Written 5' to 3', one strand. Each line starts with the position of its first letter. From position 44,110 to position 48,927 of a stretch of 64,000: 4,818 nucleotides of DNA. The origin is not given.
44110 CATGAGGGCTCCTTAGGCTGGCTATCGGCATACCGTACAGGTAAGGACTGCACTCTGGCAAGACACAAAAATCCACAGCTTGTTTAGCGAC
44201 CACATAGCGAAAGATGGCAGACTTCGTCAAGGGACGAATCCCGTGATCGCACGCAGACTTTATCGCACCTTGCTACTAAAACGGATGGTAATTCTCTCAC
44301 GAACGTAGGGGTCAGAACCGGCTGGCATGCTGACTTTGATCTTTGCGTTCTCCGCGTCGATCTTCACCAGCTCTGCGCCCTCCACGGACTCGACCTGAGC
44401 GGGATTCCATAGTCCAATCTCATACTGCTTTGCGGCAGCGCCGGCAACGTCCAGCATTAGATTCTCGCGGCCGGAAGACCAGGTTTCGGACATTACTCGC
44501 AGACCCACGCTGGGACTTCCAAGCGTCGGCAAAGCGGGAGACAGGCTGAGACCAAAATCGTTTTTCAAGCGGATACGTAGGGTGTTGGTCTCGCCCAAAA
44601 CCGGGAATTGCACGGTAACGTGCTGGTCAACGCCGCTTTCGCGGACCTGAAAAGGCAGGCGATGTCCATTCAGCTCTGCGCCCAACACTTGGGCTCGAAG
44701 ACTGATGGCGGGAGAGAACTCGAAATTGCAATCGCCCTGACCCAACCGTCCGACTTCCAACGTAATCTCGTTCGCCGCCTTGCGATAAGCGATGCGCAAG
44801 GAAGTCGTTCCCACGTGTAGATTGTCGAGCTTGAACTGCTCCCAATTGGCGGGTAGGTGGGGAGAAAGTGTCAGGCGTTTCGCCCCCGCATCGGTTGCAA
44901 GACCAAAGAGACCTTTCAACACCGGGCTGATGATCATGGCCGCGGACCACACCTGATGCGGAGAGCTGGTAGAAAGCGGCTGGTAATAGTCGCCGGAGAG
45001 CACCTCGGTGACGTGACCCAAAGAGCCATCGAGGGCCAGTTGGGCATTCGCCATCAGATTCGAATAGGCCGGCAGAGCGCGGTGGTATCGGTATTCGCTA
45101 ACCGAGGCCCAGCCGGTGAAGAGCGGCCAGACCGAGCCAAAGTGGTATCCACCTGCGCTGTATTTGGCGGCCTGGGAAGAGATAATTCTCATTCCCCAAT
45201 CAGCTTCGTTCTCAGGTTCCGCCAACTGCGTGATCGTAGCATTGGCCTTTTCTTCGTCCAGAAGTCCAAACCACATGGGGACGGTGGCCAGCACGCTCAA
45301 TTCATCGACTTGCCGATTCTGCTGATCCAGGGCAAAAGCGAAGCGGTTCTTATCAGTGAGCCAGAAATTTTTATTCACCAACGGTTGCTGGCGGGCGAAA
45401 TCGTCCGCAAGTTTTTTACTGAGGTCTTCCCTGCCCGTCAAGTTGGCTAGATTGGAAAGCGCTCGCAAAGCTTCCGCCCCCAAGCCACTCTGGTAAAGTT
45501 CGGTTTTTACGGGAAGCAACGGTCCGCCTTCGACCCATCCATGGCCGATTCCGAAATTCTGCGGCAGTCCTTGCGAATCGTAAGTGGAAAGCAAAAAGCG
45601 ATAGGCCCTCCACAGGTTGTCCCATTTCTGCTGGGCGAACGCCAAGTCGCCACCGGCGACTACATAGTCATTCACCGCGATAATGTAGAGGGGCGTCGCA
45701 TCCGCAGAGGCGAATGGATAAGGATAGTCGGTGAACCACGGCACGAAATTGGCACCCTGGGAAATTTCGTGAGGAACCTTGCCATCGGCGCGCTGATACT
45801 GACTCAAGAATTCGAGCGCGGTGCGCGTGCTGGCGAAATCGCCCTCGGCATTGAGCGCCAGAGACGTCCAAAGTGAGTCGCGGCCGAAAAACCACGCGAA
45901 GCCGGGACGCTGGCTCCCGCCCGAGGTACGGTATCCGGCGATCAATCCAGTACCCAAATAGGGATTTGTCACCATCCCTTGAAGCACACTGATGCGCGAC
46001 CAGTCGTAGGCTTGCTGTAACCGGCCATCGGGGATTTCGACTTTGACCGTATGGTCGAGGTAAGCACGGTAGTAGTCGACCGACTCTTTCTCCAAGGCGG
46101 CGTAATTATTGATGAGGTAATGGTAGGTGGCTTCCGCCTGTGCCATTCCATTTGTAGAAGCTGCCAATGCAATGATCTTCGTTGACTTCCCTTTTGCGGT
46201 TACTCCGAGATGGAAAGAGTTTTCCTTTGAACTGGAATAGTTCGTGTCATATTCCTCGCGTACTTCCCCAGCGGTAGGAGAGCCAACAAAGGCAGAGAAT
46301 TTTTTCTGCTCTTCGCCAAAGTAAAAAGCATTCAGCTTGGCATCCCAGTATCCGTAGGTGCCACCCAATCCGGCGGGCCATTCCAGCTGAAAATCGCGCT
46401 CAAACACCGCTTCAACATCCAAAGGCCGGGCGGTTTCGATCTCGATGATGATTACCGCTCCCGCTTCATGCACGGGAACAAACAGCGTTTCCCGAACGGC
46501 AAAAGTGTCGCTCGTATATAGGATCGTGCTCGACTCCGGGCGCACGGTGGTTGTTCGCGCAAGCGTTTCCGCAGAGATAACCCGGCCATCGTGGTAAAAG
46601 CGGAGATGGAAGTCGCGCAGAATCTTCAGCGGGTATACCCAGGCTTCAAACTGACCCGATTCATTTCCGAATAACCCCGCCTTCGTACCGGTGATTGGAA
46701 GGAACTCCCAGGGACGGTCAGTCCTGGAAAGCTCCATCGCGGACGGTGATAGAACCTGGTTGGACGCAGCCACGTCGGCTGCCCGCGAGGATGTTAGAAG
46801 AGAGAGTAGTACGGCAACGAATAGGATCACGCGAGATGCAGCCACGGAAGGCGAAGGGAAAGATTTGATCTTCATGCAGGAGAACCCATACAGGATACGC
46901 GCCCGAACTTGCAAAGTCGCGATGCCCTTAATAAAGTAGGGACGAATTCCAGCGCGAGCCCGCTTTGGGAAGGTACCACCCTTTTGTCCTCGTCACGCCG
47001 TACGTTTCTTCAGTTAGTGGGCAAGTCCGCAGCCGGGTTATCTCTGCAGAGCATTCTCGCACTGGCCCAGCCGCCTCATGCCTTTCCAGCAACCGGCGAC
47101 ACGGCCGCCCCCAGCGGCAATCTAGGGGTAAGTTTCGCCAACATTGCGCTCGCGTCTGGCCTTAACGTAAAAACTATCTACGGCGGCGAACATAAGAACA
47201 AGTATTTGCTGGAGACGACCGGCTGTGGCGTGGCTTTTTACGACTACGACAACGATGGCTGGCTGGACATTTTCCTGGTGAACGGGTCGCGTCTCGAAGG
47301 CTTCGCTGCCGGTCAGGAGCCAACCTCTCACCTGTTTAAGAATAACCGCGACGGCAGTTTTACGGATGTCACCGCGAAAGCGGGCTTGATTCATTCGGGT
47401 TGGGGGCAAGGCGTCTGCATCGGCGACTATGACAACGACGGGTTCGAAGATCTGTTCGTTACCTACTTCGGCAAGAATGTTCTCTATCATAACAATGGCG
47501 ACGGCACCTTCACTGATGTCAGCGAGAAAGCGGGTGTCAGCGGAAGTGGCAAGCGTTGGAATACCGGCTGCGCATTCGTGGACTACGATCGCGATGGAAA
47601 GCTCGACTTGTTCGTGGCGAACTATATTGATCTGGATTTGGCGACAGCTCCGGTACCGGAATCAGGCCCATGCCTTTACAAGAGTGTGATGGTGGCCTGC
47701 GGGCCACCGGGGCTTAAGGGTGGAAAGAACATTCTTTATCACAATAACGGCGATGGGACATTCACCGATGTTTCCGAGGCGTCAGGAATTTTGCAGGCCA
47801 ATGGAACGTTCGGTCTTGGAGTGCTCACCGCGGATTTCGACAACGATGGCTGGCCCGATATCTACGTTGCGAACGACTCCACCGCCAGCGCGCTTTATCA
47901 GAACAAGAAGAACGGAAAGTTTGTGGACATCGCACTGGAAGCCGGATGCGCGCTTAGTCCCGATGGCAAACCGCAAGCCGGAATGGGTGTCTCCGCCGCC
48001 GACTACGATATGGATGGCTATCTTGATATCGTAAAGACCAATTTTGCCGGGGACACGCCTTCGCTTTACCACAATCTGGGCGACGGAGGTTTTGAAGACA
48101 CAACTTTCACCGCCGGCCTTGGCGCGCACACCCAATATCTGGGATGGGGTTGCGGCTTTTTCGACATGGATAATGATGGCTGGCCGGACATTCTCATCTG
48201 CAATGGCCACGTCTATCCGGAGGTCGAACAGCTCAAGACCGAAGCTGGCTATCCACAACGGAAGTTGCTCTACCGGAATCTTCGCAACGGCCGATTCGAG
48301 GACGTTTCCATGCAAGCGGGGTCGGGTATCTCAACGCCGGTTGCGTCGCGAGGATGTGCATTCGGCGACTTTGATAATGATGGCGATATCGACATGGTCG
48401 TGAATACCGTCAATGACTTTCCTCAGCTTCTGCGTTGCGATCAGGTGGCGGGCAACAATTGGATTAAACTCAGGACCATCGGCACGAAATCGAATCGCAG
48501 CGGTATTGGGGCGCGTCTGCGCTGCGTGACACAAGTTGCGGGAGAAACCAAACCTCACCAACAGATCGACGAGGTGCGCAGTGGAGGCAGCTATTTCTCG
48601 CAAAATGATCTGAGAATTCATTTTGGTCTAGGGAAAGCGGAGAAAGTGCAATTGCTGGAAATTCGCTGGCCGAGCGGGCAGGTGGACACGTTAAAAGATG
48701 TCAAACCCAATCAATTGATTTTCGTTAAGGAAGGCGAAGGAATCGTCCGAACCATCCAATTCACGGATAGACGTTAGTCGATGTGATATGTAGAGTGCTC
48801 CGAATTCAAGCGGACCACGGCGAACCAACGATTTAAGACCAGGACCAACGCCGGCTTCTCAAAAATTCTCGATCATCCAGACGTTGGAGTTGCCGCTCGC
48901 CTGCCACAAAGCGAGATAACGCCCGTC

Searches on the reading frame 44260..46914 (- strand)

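Call 87: search_protein_families(library=pfam, proteins=[window:44260-46914:-], max_evalue=0.001)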
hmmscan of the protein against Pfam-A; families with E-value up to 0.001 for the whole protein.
window:44260-46914:- (884 aa): 2 families
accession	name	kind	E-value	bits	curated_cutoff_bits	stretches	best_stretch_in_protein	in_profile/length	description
PF22422.2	MGH1-like_GH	-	2.1e-16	60.9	27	1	481-600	181-301/356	Mannosylglycerate hydrolase MGH1-like glycoside hydrolase domain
PF06202.20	GDE_C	-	2.7e-06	27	21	1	477-662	167-366/367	Amylo-alpha-1,6-glucosidase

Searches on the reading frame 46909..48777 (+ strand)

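Call 87: search_protein_families(library=pfam, proteins=[window:46909-48777:+], max_evalue=0.001)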
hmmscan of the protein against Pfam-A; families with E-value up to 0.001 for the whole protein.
window:46909-48777:+ (622 aa): 3 families
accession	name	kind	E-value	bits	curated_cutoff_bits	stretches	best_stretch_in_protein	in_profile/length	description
PF13517.12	FG-GAP_3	-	8.6e-56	186.8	26.9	6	173-236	1-61/61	FG-GAP-like repeat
PF07593.17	UnbV_ASPIC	-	8.5e-22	77.3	23.4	1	532-603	1-66/68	ASPIC and UnbV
PF01839.29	FG-GAP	-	5.9e-15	55.2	22.1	1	301-323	1-23/37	FG-GAP repeat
